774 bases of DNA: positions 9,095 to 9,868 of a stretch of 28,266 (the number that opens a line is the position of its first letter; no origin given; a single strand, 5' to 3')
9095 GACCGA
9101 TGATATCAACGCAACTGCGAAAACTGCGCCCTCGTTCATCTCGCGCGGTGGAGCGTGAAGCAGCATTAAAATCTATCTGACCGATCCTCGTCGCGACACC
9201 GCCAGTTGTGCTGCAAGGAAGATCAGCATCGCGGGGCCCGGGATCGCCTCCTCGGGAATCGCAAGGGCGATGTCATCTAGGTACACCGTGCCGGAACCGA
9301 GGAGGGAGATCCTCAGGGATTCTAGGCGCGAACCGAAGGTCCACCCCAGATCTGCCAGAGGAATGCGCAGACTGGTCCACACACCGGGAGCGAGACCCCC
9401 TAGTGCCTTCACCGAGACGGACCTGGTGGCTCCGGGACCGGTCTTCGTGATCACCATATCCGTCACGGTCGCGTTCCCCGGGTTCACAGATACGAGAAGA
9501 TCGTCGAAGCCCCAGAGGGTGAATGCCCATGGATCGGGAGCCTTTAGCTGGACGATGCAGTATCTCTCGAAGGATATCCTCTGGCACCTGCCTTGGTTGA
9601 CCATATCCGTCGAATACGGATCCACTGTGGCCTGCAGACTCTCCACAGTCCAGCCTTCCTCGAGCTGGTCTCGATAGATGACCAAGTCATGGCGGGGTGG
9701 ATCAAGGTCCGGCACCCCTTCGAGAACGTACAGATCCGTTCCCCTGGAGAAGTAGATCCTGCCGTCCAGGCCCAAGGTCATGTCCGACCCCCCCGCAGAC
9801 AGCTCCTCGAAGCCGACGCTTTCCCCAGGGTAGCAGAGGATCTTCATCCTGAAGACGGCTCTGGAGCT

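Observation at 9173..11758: Roughly 860-aa YVTN-propeller surface protein with a PGP-variant PGF-CTERM-like tail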

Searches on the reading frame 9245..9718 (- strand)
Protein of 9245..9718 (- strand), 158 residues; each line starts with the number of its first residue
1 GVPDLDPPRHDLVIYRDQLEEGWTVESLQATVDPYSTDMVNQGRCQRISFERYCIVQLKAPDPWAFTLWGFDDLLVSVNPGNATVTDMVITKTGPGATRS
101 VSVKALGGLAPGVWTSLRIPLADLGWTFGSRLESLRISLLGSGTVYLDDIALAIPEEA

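Call 48: search_protein_families(library=pfam, proteins=[window:9245-9718:-], max_evalue=1)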
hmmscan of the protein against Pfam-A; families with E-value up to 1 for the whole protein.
seq(158 aa): 0 families

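Call 67: predict_structure(alignment_id=A5)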
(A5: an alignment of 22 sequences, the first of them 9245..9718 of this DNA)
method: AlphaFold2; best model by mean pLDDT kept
length: 158 residues; sequences in the alignment: 22
mean_pLDDT: 90.2   pTM: 0.85
mean pLDDT of the five models: 90.2, 89.9, 89.6, 88.7, 87.3
residues with pLDDT >= 90: 112; 70-90: 39; 50-70: 5; < 50: 2
segments of 3 or more residues with pLDDT < 50: none
pLDDT, mean of each block of 10 residues (from residue 1): 68 95 95 95 96 96 81 95 94 88 88 94 86 94 97 80
secondary structure, 60 per line:
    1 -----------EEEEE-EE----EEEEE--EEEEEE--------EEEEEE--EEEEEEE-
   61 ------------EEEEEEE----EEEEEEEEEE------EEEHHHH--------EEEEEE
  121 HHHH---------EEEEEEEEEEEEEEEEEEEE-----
elements in order: E12-16 E24-28 E31-36 E45-50 E53-59 E73-79 E84-93 E100-102 H103-106 E115-120 H121-124 E134-153

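Call 69: search_protein_representatives(alignment_id=A5)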
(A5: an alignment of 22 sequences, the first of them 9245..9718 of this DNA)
Query: 22 sequences, 160 profile positions. Proteins with E-value up to 0.001 (for the whole library): 247; up to 1e-10: 46; up to 1e-30: 4. The best 150 are listed.
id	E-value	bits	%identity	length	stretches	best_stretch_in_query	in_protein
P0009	4.2e-63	227.9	-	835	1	2-158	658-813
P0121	1.7e-57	209.7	-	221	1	1-159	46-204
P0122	2.9e-53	195.9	-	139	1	40-159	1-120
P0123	9.6e-35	135.8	-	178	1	19-159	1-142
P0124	3.2e-30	121.1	-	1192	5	7-154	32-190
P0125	9.3e-23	96.8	-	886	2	13-159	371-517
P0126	9.4e-22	93.5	-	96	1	85-159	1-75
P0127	1.4e-21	93.0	-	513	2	11-158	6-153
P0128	7.7e-21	90.6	-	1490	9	9-155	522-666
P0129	2.6e-20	88.9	-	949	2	8-158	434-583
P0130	6.1e-20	87.6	-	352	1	8-154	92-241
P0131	2.0e-18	82.7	-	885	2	7-156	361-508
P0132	3.3e-18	82.0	-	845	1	7-157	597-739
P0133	5.1e-18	81.4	-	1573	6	68-154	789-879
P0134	1.8e-17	79.6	-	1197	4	7-154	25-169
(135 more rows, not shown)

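Call 72: search_protein_families(library=pfam, alignment_id=A6, max_evalue=0.0001)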
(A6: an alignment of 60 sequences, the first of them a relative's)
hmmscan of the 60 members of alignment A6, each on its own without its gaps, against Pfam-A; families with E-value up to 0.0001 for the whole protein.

A. member 1, P0124 (1192 aa): 8 families
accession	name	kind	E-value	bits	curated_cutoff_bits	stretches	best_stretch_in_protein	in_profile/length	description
PF24681.1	Kelch_KLHDC2_KLHL20_DRC7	-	1.2e-35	123.3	50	2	1004-1153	37-188/221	KLHDC2/KLHL20/DRC7 Kelch-repeats domain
PF24981.1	Beta-prop_ATRN-LZTR1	-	7.3e-26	91.5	50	2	981-1157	1-195/289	Attractin/LZTR1 beta-propeller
PF13415.12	Kelch_3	-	1e-12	48.3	22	0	979-1022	2-45/48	Galactose oxidase, central domain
PF13418.12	Kelch_4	-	4.6e-12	46.1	21.6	0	1065-1105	1-42/49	Galactose oxidase, central domain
PF13854.13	Kelch_HCF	-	1.2e-07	31.8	113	1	942-1092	90-266/345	Host cell factor, Kelch-repeats domain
PF20148.4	DUF6531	-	1.2e-06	29.2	24.1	0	579-605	39-65/74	Domain of unknown function (DUF6531)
PF18358.7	Tudor_4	-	5.7e-06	26.3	25.8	0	610-645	6-42/50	Histone methyltransferase Tudor domain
PF07646.21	Kelch_2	-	1.7e-05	25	21.3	0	1066-1105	2-42/48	Kelch motif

B. families by the number of members that match (of 60 scanned): 54 families (the first 25 are shown)
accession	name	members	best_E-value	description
PF13860.13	FlgD_ig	33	2.2e-12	FlgD Ig-like domain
PF18962.6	Por_Secre_tail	11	7.2e-09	Secretion system C-terminal sorting domain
PF07593.17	UnbV_ASPIC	7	1.7e-20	ASPIC and UnbV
PF13529.12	Peptidase_C39_2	7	2.1e-18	Peptidase_C39 like family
PF13517.12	FG-GAP_3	6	6.1e-51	FG-GAP-like repeat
PF01839.29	FG-GAP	5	8.4e-23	FG-GAP repeat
PF00756.26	Esterase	4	1.6e-23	Putative esterase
PF03425.19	CBM_11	4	2.4e-18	Carbohydrate binding domain (family 11)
PF12891.13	Glyco_hydro_44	3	6.9e-66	Glycoside hydrolase family 44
PF24681.1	Kelch_KLHDC2_KLHL20_DRC7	3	1e-42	KLHDC2/KLHL20/DRC7 Kelch-repeats domain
PF07646.21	Kelch_2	3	2.5e-40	Kelch motif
PF13418.12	Kelch_4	3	1.3e-28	Galactose oxidase, central domain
PF13415.12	Kelch_3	3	9.6e-28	Galactose oxidase, central domain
PF24981.1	Beta-prop_ATRN-LZTR1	3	1.5e-26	Attractin/LZTR1 beta-propeller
PF13854.13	Kelch_HCF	3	1.2e-07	Host cell factor, Kelch-repeats domain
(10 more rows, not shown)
